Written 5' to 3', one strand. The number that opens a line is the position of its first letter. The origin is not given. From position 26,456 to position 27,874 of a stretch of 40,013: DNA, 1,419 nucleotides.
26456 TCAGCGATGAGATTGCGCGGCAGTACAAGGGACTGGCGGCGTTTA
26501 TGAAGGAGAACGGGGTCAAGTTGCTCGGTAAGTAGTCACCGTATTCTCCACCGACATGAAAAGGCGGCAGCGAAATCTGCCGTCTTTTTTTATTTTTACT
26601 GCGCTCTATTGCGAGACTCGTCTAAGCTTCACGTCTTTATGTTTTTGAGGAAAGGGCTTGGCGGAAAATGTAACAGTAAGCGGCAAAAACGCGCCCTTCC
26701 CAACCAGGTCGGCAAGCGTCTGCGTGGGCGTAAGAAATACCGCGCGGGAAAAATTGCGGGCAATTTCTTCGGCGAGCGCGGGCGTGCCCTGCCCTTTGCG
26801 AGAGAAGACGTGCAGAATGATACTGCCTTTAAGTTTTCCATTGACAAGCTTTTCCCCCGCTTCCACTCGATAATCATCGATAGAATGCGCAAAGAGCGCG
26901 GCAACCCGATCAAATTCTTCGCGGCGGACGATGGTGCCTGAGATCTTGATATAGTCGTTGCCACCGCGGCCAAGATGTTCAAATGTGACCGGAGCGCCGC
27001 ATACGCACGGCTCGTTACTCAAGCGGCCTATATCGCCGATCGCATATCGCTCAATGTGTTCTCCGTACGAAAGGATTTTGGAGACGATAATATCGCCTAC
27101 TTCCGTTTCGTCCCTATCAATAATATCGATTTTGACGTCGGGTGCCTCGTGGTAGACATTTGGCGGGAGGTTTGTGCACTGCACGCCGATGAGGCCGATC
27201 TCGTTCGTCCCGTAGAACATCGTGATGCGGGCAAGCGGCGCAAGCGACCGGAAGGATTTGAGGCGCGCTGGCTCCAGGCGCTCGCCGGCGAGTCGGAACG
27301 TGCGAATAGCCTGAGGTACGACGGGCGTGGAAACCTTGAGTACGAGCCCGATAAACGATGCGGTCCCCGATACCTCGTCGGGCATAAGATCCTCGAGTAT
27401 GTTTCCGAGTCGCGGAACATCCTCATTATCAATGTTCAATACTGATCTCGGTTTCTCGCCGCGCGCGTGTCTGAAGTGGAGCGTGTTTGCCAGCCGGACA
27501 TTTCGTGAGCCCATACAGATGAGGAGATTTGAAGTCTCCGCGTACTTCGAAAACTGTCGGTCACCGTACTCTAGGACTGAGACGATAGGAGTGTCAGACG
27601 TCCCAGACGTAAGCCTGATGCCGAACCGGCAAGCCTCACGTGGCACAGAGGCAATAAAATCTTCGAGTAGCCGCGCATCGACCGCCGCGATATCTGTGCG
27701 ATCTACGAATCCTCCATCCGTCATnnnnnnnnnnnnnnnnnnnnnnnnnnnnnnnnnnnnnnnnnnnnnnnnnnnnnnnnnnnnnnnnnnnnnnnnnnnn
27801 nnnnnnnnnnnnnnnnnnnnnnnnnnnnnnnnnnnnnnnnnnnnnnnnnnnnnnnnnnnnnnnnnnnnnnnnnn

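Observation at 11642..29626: Each short ligase is coupled to a truncated paralogue that lacks a P-loop (B family)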

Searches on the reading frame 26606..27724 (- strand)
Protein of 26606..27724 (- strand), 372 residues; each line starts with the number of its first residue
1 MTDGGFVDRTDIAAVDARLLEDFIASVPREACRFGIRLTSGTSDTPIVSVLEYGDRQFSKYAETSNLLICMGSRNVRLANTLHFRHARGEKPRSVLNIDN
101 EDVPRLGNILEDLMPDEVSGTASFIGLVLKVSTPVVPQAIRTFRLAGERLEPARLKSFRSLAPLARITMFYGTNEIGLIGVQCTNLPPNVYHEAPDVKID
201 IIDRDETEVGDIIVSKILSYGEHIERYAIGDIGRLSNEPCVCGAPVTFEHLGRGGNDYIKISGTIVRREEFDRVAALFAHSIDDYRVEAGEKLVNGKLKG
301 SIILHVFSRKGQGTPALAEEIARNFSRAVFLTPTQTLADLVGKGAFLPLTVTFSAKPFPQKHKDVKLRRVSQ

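Call 4: search_protein_families(library=pfam, proteins=[window:26606-27724:-], max_evalue=1)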
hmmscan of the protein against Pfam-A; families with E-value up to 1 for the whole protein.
window:26606-27724:- (372 aa): 1 family
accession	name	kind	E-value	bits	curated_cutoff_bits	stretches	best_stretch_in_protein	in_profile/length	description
PF00501.34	AMP-binding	-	0.1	11.8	29.9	1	137-211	286-371/384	AMP-binding enzyme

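Call 5: search_protein_families(library=ncbifam, proteins=[window:26606-27724:-], max_evalue=1)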
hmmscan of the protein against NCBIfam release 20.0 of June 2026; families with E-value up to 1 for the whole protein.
window:26606-27724:- (372 aa): 5 families
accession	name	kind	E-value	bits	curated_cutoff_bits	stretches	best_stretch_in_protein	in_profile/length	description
NF045666.1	DVU1553_fam_AMP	equivalog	2.7e-08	33.3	300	1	95-246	163-321/331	DVU_1553 family AMP-dependent CoA ligase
NF053551.1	FlxY_rubin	equivalog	0.001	17.9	520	1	205-333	272-395/424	flexirubin biosynthesis putative acyl-CoA ligase FlxY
TIGR01733.1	AA-adenyl-dom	subfamily_domain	0.011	14.6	317.4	1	115-179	213-276/409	amino acid adenylation domain-containing protein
NF041878.1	paak_haloarch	equivalog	0.016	13.8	700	1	206-335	275-403/427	phenylacetate--CoA ligase PaaK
NF041217.1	BagE_FevW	exception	0.02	13.9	800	1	138-259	192-316/424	bagremycin/ferroverdin synthetase BagE/FevW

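Call 16: find_homologous_proteins(query=window:26606-27724:-, max_evalue=0.001)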
Query window:26606-27724:- (372 aa): 20 proteins with E <= 0.001 among 8000 candidates.
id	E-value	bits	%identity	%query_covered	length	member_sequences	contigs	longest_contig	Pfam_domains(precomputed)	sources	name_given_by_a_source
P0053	9.7e-245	829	100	100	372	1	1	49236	-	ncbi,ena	-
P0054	3.4e-111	390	50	98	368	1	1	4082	PF00501.35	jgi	jgi:phenylacetate-coenzyme A ligase PaaK-like adenylate-forming protein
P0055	1.5e-98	348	49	98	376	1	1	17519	-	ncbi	-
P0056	7.5e-98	346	48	98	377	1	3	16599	-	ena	-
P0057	1.1e-97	346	48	99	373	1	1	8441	-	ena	-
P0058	1.8e-94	335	49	97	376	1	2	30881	-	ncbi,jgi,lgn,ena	-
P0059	6.8e-92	327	45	97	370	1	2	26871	PF00501.35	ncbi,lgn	-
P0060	8.0e-91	323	46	98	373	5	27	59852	-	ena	-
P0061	1.0e-85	306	44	97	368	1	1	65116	PF00501.35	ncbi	ncbi:MAG: hypothetical protein V4474_00030 [Patescibacteria group bacterium]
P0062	6.8e-79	284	42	98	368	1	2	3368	-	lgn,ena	-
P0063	4.4e-74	268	43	98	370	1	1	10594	-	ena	-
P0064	2.2e-71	259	42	97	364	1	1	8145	-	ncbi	-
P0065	5.2e-71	258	42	94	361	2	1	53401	-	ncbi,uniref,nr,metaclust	ncbi:hypothetical protein A3A39_02250 [Candidatus Kaiserbacteria bacterium RIFCSPLOWO2_01_FULL_54_13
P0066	4.1e-68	248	39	97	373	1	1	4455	-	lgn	-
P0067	1.5e-64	237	37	97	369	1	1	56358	-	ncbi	-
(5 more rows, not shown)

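Call 33: predict_structure(alignment_id=A4)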
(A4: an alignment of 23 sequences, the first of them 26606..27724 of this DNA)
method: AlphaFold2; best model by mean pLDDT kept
length: 372 residues; sequences in the alignment: 23
mean_pLDDT: 89.9   pTM: 0.83
mean pLDDT of the five models: 89.9, 89.5, 89.2, 88.7, 87.8
residues with pLDDT >= 90: 245; 70-90: 111; 50-70: 13; < 50: 3
segments of 3 or more residues with pLDDT < 50: 1-3
pLDDT, mean of each block of 10 residues (from residue 1): 71 91 89 88 79 90 95 91 88 91 90 96 92 94 93 92 95 91 93 94 90 90 90 92 93 78 87 95 93 90 95 93 97 93 95 89 72 58
secondary structure, 60 per line:
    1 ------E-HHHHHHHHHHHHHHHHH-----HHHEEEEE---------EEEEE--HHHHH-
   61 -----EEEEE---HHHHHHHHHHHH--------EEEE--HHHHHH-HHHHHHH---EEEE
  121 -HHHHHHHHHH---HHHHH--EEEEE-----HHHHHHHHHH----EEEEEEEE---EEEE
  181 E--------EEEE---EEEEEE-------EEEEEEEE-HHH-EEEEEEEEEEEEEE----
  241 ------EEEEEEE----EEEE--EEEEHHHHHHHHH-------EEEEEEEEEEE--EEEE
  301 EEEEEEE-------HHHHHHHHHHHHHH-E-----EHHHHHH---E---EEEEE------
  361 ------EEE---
elements in order: H9-25 E34-38 E48-52 H55-59 E66-70 H74-85 E94-97 H100-105 H107-113 E117-120 H122-131 H135-139 E142-146 H152-161 E166-173 E177-181 E190-193 E197-202 E210-217 E223-236 E247-253 E258-261 E264-267 H268-276 E284-294 E297-307 H315-328 H337-342 E350-354 E367-369

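Call 37: fold_search(model_id=the predicted structure, library=pdb)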
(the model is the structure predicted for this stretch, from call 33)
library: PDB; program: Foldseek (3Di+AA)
matches with E <= 10: 1336; with E <= 0.001: 449
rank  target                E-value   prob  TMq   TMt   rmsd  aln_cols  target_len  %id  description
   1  4r1l_A                7.5e-18  1.00  0.55  0.48   8.2       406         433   15  Crystal structure of a Putative Acyl-CoA ligase (BT_0428) from Bacteroides thetaiotaomicron VPI-5482 at 2.42 A resolut (released 2014-08-27)
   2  4r1m_A                9.5e-18  1.00  0.55  0.49   8.0       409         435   16  Crystal structure of a Putative Acyl-CoA ligase (BT_0428) from Bacteroides thetaiotaomicron VPI-5482 at 2.48 A resolut (released 2014-08-27)
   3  9s45_C                1.1e-17  1.00  0.51  0.48  14.0       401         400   17  ClxA from Clostridium cavendishii in complex with 3-amino,4-hydroxybenzoic acid and its adenylate (released 2026-03-18)
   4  4r1l_C                1.4e-17  1.00  0.53  0.47   8.2       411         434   15  Crystal structure of a Putative Acyl-CoA ligase (BT_0428) from Bacteroides thetaiotaomicron VPI-5482 at 2.42 A resolut (released 2014-08-27)
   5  4r1m_B                1.8e-17  1.00  0.49  0.44  13.2       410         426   15  Crystal structure of a Putative Acyl-CoA ligase (BT_0428) from Bacteroides thetaiotaomicron VPI-5482 at 2.48 A resolut (released 2014-08-27)
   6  9s45_D                2.3e-17  1.00  0.50  0.48  10.5       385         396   19  ClxA from Clostridium cavendishii in complex with 3-amino,4-hydroxybenzoic acid and its adenylate (released 2026-03-18)
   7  9s3l_A                2.5e-17  1.00  0.51  0.48  13.9       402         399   18  ClxA from Clostridium cavendishii (apo) (released 2025-11-19)
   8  9s3l_B                3.8e-17  1.00  0.51  0.48  14.0       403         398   17  ClxA from Clostridium cavendishii (apo) (released 2025-11-19)
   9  6six_B                4.8e-17  1.00  0.49  0.42  11.6       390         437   16  PaaK family AMP-ligase with ANP (released 2020-01-15)
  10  4rvo_D                6.1e-17  1.00  0.49  0.44  13.3       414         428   14  Crystal structure of a Putative Acyl-CoA ligase (BT_0428) from Bacteroides thetaiotaomicron VPI-5482 at 2.41 A resolut (released 2014-12-31)
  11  4rvo_B                6.9e-17  1.00  0.50  0.44  13.2       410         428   15  Crystal structure of a Putative Acyl-CoA ligase (BT_0428) from Bacteroides thetaiotaomicron VPI-5482 at 2.41 A resolut (released 2014-12-31)
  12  4r1m_C                7.8e-17  1.00  0.53  0.47   8.4       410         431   16  Crystal structure of a Putative Acyl-CoA ligase (BT_0428) from Bacteroides thetaiotaomicron VPI-5482 at 2.48 A resolut (released 2014-08-27)
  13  4r1m_D                7.8e-17  1.00  0.50  0.44  13.0       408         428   15  Crystal structure of a Putative Acyl-CoA ligase (BT_0428) from Bacteroides thetaiotaomicron VPI-5482 at 2.48 A resolut (released 2014-08-27)
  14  4rvn_D                1.3e-16  1.00  0.50  0.44  12.5       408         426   15  Crystal structure of a Putative Acyl-CoA ligase (BT_0428) from Bacteroides thetaiotaomicron VPI-5482 at 2.20 A resolut (released 2015-01-21)
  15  6wuq_B                1.4e-16  1.00  0.49  0.43  11.5       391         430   16  Crystal structure of AjiA1 in apo form (released 2020-12-09)
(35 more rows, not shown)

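Call 78: search_protein_families(library=padloc, proteins=[window:26606-27724:-], max_evalue=0.01)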
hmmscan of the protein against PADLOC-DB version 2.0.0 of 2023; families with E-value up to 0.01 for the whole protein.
window:26606-27724:- (372 aa): 0 families

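Call 80: find_encoding_contigs(protein=P0065, flank=4000, max_places=1)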
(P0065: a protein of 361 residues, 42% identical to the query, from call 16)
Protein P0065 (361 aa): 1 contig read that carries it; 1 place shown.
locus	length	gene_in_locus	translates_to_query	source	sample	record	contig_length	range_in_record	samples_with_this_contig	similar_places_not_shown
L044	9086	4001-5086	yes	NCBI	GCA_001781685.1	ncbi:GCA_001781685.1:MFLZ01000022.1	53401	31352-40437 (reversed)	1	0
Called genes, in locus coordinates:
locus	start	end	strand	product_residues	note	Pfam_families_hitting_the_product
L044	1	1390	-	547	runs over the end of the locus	-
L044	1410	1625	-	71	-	-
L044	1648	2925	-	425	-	-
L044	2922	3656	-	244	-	-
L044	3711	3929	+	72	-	-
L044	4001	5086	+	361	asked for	-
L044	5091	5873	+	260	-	-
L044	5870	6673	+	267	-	PF05175:MTS (faint), PF13489:Methyltransf_23, PF01209:Ubie_methyltran, PF13649:Methyltransf_25, PF13847:Methyltransf_31, PF08241:Methyltransf_11, PF08242:Methyltransf_12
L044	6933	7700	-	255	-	PF03401:TctC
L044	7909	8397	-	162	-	-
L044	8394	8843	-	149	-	-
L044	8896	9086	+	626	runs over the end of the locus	-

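Call 81: find_encoding_contigs(protein=P0067, flank=4000, max_places=1)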
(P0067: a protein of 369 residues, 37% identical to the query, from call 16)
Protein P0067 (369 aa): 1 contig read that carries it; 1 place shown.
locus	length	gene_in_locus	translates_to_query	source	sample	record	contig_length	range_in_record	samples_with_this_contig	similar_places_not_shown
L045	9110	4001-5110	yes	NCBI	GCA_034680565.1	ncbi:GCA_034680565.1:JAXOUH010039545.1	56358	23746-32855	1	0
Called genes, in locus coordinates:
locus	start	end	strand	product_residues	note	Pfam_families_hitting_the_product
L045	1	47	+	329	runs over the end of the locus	PF02779:Transket_pyr, PF02780:Transketolase_C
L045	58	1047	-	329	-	PF00294:PfkB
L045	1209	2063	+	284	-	PF01116:F_bP_aldolase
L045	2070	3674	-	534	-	-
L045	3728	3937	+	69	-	-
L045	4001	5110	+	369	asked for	-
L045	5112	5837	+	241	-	-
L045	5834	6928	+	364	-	-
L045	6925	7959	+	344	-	-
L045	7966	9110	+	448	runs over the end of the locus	-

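Call 82: find_encoding_contigs(protein=P0060, flank=4000, max_places=1)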
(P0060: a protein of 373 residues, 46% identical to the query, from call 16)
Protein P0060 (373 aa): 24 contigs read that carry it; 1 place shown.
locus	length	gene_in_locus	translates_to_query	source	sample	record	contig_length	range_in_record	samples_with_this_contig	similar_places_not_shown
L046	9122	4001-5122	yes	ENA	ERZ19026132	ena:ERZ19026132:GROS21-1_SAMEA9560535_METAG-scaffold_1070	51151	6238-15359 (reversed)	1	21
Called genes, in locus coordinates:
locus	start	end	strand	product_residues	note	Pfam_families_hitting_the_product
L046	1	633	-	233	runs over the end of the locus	-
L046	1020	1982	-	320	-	PF03401:TctC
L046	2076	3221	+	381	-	-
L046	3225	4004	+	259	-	-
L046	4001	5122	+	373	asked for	-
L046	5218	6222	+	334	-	PF03401:TctC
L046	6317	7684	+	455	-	-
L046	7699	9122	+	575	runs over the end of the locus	PF13522:GATase_6, PF13537:GATase_7, PF00733:Asn_synthase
